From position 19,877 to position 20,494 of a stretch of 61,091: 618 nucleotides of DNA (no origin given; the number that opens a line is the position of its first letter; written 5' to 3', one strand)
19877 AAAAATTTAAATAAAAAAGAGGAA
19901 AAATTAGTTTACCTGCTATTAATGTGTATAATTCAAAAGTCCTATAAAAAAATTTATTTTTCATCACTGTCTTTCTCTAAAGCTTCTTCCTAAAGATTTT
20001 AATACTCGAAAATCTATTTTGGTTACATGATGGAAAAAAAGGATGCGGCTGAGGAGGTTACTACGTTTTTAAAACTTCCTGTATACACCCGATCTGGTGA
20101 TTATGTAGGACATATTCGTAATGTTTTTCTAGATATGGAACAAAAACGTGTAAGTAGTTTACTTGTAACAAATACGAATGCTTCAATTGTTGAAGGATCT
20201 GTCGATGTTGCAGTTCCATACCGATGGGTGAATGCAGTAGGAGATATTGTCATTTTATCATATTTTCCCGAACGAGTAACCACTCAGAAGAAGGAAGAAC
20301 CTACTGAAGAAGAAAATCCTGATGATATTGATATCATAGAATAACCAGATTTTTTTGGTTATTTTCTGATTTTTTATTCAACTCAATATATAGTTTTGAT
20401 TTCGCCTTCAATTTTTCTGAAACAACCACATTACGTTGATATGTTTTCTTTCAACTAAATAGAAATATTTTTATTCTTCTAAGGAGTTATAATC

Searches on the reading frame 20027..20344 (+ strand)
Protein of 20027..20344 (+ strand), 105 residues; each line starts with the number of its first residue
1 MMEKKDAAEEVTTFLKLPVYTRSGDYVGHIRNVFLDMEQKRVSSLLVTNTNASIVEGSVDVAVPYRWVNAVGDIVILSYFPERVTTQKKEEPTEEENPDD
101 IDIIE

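Call 62: search_protein_families(library=pfam, proteins=[window:20027-20344:+], max_evalue=0.001)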
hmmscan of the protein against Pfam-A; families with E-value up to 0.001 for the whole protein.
window:20027-20344:+ (105 aa): 1 family
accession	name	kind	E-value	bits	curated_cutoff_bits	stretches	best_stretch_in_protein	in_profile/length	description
PF05239.21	PRC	-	4.7e-11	43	21.2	1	11-82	6-76/78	PRC-barrel domain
